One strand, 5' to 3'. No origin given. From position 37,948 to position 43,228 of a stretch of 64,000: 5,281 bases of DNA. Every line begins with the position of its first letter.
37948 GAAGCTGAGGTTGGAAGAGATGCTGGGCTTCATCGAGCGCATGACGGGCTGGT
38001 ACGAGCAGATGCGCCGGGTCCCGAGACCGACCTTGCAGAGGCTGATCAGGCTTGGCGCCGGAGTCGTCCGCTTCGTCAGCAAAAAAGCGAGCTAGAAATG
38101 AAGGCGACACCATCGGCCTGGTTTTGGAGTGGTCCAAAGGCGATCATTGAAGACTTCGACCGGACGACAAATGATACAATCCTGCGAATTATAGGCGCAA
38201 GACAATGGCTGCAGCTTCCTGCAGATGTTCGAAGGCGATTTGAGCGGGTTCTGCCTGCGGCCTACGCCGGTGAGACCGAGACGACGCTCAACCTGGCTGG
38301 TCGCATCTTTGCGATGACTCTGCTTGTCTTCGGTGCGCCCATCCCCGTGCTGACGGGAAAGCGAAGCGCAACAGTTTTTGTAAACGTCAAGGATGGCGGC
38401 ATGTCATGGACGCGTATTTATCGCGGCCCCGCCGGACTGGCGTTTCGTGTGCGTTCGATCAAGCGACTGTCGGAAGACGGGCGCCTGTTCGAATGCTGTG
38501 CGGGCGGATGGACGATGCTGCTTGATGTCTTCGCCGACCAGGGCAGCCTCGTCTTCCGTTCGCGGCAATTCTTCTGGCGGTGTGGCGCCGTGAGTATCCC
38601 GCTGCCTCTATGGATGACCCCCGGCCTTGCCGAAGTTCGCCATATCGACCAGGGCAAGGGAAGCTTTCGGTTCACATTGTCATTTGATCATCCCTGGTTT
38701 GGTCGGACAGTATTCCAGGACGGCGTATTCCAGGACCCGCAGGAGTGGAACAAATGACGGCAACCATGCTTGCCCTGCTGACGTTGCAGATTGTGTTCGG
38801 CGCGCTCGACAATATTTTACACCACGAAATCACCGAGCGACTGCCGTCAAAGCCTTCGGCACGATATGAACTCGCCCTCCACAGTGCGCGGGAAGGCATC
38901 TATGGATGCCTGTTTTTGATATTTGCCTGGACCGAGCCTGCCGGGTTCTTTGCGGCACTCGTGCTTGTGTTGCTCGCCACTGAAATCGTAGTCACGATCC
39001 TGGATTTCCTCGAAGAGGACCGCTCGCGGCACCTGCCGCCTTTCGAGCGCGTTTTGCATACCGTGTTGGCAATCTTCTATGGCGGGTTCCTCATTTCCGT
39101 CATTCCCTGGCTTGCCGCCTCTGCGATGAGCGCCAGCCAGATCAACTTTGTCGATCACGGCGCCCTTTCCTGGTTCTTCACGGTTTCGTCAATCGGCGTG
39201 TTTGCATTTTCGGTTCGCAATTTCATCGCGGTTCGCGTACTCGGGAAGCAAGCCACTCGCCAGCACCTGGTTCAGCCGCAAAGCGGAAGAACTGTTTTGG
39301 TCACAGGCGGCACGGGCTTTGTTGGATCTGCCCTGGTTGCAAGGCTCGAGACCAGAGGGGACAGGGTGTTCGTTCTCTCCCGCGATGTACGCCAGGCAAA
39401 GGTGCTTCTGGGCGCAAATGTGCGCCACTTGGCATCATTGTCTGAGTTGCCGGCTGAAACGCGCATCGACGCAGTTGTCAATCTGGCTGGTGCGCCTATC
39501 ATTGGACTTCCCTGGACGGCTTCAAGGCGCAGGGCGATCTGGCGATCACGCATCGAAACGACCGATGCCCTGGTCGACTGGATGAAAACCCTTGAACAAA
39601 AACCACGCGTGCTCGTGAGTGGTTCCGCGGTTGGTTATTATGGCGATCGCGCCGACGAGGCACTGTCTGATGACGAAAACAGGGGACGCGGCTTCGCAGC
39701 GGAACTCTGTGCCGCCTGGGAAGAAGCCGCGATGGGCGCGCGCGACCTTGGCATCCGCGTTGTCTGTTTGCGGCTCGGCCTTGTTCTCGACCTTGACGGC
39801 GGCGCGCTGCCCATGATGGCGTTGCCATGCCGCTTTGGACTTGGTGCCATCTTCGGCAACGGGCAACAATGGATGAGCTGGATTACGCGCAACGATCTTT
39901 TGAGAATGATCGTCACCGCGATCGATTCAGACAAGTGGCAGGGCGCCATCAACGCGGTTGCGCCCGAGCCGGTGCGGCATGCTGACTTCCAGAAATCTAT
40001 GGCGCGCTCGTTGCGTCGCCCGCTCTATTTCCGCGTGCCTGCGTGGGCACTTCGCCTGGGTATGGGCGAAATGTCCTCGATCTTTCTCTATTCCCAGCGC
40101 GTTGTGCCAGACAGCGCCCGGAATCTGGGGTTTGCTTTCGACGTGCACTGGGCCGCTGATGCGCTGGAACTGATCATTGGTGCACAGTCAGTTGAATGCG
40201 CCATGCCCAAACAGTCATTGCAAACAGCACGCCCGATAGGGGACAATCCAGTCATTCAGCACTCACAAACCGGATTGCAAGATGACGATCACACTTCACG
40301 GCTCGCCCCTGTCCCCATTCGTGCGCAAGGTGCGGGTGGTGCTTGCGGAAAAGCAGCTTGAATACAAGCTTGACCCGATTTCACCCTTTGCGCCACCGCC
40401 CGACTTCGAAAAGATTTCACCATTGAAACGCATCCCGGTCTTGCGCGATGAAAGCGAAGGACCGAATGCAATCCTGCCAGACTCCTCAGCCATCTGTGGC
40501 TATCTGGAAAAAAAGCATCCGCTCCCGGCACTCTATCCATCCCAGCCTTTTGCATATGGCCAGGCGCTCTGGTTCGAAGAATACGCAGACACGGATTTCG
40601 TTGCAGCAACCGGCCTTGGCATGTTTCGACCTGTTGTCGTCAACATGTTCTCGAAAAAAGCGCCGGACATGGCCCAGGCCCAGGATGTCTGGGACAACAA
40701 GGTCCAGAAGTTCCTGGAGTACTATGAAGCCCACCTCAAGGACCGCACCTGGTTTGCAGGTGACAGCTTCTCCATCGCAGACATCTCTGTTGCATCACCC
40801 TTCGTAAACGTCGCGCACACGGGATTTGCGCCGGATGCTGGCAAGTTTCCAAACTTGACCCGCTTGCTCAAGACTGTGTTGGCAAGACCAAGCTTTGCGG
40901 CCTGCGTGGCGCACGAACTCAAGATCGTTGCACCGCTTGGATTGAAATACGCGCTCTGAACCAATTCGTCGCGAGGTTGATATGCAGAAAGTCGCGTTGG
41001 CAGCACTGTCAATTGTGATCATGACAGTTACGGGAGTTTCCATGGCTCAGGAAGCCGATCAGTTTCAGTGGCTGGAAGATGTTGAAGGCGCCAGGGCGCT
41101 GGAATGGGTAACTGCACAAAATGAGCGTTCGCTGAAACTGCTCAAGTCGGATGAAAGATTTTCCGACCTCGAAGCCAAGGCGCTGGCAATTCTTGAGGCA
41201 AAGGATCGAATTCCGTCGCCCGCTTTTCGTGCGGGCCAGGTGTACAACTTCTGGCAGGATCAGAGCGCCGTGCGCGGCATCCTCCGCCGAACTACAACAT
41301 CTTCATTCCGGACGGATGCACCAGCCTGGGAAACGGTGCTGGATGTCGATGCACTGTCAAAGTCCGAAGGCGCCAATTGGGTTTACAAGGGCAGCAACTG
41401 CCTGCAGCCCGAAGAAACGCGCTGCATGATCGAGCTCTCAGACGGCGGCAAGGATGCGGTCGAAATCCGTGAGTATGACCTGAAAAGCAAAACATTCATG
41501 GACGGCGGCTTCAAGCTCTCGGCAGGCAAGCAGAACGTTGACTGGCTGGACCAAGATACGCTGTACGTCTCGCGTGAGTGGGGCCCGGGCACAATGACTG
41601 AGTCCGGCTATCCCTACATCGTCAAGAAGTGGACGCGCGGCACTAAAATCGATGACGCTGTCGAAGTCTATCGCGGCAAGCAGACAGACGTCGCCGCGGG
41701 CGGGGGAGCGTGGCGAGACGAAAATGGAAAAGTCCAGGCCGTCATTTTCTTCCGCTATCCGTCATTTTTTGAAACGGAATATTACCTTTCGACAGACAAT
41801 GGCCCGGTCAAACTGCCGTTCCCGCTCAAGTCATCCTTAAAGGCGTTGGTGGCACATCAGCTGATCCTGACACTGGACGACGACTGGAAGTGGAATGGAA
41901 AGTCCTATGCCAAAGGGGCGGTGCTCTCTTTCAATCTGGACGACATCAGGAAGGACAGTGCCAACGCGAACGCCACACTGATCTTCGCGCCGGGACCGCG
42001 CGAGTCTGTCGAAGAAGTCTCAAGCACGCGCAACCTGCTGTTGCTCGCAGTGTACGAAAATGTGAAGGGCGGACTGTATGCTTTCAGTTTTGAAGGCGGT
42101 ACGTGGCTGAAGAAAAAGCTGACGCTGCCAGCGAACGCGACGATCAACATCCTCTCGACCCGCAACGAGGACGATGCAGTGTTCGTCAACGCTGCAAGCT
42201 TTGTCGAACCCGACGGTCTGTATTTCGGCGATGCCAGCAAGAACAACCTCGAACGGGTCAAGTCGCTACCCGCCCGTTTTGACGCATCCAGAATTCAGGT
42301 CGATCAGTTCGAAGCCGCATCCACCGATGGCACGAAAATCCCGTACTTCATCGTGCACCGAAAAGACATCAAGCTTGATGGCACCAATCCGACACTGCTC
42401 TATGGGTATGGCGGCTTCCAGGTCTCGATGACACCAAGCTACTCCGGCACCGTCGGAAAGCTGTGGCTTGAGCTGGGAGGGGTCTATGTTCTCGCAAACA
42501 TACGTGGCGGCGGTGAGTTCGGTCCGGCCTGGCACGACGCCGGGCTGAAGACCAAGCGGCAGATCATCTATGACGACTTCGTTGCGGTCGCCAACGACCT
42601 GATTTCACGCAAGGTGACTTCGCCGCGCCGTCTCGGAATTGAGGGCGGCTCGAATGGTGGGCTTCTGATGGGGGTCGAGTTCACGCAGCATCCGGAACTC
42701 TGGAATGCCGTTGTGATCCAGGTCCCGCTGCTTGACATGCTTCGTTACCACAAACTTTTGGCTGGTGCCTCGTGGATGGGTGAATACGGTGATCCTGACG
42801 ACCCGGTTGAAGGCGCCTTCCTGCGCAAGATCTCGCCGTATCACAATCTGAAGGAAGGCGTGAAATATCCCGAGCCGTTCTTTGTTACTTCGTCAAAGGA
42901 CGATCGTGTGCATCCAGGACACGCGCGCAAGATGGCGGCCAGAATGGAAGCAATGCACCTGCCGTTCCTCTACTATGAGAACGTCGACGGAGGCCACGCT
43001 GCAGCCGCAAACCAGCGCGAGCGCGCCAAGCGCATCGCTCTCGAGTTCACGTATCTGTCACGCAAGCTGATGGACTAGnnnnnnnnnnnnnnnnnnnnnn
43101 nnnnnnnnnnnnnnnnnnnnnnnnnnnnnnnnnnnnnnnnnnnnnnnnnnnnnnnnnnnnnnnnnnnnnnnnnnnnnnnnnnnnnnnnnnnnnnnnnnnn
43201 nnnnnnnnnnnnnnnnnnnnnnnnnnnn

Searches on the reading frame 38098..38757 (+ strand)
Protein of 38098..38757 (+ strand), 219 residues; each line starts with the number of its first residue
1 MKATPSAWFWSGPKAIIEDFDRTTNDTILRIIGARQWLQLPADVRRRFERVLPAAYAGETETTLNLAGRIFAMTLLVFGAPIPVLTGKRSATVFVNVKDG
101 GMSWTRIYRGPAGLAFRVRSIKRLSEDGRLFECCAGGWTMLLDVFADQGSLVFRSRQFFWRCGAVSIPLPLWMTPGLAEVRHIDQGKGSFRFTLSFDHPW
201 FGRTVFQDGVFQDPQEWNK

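Call 27: search_protein_families(library=pfam, proteins=[window:38098-38757:+], max_evalue=0.00001)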
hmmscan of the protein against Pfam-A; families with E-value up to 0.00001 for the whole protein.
window:38098-38757:+ (219 aa): 1 family
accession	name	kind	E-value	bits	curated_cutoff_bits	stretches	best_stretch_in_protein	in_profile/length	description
PF13761.12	DUF4166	-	1.3e-21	77.7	23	1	40-211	1-184/184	Domain of unknown function (DUF4166)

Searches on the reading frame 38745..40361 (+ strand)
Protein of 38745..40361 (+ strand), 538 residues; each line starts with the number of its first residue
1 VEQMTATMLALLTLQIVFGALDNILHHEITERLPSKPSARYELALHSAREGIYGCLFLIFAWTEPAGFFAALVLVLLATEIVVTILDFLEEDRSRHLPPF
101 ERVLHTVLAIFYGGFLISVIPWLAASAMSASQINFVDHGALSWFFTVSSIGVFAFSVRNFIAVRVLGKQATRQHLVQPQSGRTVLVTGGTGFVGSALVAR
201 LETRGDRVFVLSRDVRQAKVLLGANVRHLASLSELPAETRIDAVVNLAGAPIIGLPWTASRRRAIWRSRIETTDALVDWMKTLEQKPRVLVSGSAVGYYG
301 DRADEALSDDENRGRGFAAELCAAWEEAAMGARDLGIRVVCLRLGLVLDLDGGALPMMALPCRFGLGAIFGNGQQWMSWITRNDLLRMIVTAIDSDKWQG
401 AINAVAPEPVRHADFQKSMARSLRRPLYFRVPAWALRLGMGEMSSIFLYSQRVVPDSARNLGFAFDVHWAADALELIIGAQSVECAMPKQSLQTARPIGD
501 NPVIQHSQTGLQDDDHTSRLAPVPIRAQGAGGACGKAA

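Call 27: search_protein_families(library=pfam, proteins=[window:38745-40361:+], max_evalue=0.00001)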
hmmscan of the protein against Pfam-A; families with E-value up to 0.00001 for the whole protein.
window:38745-40361:+ (538 aa): 3 families
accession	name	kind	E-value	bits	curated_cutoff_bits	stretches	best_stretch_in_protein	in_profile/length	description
PF01370.27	Epimerase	-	2e-25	90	20.9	1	184-395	1-227/240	NAD dependent epimerase/dehydratase family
PF08338.16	DUF1731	-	1.2e-11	44.6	27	1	431-474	1-44/47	Domain of unknown function (DUF1731)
PF16363.11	GDP_Man_Dehyd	-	2.3e-07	31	27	1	185-306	1-140/332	GDP-mannose 4,6 dehydratase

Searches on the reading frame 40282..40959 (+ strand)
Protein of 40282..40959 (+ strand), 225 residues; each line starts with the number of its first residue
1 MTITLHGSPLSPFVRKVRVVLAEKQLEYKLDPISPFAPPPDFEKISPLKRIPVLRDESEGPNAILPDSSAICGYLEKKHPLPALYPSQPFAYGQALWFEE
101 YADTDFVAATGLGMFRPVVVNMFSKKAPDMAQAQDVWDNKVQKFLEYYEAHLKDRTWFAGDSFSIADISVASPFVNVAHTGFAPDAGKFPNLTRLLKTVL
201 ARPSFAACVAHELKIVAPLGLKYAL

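Call 27: search_protein_families(library=pfam, proteins=[window:40282-40959:+], max_evalue=0.00001)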
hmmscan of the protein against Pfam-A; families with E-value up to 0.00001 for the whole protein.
window:40282-40959:+ (225 aa): 6 families
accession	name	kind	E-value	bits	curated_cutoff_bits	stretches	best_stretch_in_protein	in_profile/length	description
PF13417.12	GST_N_3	-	1e-20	74.3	22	1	5-82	1-74/75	Glutathione S-transferase, N-terminal domain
PF13409.12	GST_N_2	-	1e-16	61.7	25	1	11-77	2-69/70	Glutathione S-transferase, N-terminal domain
PF00043.30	GST_C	-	1.7e-13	51.1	20.7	1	128-203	18-93/93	Glutathione S-transferase, C-terminal domain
PF14497.11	GST_C_3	-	4.5e-12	46.5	21.6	1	115-207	4-99/104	Glutathione S-transferase, C-terminal domain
PF02798.26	GST_N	-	2e-09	38.1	20.9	1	1-76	1-75/76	Glutathione S-transferase, N-terminal domain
PF13410.11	GST_C_2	-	1.3e-07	32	24.9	1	133-194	3-65/69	Glutathione S-transferase, C-terminal domain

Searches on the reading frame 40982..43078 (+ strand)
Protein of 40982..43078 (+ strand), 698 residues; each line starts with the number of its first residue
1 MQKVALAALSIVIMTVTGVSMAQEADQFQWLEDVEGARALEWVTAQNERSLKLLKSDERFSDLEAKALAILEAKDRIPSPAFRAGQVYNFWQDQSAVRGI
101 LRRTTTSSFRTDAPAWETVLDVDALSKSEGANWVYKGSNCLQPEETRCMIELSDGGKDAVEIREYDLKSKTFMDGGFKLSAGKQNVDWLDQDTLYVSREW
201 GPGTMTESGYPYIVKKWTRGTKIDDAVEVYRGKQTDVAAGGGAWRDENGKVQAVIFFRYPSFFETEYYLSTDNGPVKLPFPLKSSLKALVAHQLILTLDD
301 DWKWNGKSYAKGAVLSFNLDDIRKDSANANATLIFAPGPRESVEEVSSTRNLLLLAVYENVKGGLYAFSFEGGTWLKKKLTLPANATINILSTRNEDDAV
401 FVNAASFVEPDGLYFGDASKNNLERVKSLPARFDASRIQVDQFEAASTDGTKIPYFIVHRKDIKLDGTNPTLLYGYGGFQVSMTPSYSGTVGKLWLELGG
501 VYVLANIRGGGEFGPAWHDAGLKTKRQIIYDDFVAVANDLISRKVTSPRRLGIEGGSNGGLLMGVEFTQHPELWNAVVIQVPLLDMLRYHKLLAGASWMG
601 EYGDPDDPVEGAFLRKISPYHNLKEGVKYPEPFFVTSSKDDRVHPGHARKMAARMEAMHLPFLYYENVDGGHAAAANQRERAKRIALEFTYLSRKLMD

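Call 27: search_protein_families(library=pfam, proteins=[window:40982-43078:+], max_evalue=0.00001)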
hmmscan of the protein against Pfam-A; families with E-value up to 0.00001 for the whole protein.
window:40982-43078:+ (698 aa): 2 families
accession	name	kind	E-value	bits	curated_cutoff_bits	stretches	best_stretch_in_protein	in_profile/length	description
PF00326.27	Peptidase_S9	-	4.3e-44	151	22.6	1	493-696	8-210/213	Prolyl oligopeptidase family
PF02897.21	Peptidase_S9_N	-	4.4e-38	131.6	24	1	24-427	18-412/414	Prolyl oligopeptidase, N-terminal beta-propeller domain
